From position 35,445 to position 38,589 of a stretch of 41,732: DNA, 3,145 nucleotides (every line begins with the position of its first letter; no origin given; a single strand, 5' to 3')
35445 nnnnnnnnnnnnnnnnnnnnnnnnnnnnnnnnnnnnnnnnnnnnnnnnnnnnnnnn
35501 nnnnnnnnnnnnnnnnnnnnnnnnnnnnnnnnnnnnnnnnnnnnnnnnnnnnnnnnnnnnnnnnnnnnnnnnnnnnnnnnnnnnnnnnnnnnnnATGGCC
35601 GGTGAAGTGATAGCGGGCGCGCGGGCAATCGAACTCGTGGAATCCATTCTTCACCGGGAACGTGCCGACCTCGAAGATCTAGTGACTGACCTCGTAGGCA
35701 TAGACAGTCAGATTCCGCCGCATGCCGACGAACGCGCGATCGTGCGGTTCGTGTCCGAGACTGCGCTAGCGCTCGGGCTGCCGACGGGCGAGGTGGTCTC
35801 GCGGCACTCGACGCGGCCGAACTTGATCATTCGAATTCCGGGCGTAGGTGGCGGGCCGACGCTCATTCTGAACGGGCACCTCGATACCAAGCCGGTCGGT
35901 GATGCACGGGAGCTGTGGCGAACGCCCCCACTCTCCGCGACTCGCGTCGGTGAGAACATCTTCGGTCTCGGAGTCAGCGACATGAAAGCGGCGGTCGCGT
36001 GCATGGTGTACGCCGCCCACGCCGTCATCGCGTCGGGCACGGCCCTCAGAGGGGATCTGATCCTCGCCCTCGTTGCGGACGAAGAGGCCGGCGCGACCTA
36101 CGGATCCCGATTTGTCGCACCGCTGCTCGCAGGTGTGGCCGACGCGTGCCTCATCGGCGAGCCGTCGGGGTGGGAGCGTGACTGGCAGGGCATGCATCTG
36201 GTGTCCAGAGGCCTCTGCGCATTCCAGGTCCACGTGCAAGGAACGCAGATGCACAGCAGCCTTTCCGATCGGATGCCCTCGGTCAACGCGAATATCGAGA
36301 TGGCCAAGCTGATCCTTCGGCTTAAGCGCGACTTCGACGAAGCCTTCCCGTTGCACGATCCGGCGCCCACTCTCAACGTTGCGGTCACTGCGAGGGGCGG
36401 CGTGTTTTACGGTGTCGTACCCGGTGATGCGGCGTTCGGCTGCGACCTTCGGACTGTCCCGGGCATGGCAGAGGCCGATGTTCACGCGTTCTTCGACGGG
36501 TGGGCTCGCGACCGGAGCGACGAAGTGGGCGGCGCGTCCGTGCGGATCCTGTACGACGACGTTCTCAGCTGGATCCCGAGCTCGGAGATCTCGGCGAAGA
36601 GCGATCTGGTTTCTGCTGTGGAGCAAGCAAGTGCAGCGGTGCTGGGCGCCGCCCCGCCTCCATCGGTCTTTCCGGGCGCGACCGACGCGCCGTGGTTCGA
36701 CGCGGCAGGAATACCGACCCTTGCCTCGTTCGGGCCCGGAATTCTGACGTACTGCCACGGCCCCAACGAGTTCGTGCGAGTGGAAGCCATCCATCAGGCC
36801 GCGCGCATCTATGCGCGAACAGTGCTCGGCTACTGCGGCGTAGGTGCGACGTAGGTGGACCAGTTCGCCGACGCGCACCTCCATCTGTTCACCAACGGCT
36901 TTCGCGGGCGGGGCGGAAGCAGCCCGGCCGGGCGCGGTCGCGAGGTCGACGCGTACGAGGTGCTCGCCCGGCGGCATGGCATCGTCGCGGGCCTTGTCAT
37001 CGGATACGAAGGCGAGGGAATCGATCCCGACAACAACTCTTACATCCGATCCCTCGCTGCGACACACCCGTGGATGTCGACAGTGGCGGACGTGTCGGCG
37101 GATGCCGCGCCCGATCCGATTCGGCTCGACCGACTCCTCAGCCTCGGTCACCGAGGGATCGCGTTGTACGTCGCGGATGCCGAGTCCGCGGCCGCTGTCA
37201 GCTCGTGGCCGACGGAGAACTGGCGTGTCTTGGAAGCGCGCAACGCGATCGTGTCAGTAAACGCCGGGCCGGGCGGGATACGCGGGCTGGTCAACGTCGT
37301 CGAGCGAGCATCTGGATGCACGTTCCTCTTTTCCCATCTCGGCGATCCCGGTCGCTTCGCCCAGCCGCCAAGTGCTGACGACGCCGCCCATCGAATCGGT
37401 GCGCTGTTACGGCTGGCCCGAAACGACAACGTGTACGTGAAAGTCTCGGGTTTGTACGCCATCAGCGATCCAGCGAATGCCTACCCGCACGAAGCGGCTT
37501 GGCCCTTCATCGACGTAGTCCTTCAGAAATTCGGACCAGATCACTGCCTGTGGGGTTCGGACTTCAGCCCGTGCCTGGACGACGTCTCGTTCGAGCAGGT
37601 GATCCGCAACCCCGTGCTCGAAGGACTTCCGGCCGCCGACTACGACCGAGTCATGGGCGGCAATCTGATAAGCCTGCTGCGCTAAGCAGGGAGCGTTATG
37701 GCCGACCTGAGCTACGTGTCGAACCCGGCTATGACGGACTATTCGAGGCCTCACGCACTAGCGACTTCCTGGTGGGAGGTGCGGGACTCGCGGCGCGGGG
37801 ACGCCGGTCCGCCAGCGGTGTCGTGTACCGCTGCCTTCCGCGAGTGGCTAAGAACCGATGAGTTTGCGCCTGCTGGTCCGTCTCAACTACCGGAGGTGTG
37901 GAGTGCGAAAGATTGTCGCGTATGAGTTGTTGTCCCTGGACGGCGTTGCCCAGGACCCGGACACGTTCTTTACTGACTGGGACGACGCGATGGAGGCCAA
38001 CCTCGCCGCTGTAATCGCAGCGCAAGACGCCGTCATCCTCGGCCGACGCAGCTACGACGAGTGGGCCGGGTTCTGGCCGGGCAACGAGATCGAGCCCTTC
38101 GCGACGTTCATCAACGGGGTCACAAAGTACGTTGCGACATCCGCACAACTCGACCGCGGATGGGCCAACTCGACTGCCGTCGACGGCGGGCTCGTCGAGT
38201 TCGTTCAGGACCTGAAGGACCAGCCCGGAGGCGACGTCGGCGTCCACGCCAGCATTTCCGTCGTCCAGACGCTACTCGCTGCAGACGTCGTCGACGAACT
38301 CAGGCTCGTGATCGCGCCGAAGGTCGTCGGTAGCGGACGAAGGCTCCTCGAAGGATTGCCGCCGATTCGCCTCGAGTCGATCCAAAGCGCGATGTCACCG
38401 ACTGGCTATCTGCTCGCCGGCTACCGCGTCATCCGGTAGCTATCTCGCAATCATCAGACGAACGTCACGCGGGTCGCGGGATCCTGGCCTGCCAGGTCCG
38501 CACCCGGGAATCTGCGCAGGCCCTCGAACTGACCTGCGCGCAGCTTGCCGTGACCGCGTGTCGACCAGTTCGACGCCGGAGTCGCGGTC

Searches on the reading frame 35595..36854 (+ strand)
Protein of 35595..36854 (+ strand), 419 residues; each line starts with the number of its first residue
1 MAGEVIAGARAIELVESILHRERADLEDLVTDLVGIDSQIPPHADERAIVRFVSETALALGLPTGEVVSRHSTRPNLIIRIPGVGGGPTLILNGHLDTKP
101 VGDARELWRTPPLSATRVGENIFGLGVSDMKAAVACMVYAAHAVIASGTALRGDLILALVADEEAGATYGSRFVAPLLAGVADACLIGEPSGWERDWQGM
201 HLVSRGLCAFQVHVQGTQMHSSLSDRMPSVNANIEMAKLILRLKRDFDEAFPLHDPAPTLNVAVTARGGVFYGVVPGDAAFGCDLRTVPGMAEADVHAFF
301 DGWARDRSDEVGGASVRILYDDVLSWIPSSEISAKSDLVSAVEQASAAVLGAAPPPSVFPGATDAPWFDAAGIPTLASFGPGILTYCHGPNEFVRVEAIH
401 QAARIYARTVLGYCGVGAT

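Call 15: search_protein_families(library=pfam, proteins=[window:35595-36854:+])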
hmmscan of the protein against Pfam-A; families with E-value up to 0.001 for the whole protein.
window:35595-36854:+ (419 aa): 3 families
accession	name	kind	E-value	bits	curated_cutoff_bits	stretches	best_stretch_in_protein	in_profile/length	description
PF01546.33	Peptidase_M20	-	1.2e-32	113.9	24.6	1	91-410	1-204/206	Peptidase family M20/M25/M40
PF07687.19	M20_dimer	-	5.7e-10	39.6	21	1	204-307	3-102/107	Peptidase dimerisation domain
PF04389.22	Peptidase_M28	-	2.1e-07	31.3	21.3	1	76-175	1-77/193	Peptidase family M28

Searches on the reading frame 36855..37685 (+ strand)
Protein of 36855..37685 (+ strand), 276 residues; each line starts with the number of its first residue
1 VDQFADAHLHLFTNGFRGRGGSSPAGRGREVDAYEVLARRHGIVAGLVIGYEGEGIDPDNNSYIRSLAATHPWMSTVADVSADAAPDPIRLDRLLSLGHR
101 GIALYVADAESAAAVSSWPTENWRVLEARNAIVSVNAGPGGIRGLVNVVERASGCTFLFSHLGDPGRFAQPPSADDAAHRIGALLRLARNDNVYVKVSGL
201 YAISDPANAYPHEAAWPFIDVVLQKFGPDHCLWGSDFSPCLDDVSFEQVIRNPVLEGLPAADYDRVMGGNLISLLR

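Call 15: search_protein_families(library=pfam, proteins=[window:36855-37685:+])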
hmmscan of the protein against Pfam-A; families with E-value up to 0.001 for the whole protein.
window:36855-37685:+ (276 aa): 1 family
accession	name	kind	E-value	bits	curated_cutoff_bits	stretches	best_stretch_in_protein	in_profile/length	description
PF04909.20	Amidohydro_2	-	1.5e-19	71.3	26.4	1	6-270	2-282/289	Amidohydrolase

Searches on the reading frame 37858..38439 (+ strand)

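Call 15: search_protein_families(library=pfam, proteins=[window:37858-38439:+])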
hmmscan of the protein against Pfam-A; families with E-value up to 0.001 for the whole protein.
window:37858-38439:+ (193 aa): 1 family
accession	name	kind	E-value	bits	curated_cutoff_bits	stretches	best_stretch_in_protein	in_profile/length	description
PF01872.23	RibD_C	-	1.8e-15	57.7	24.1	1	18-177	2-188/197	RibD C-terminal domain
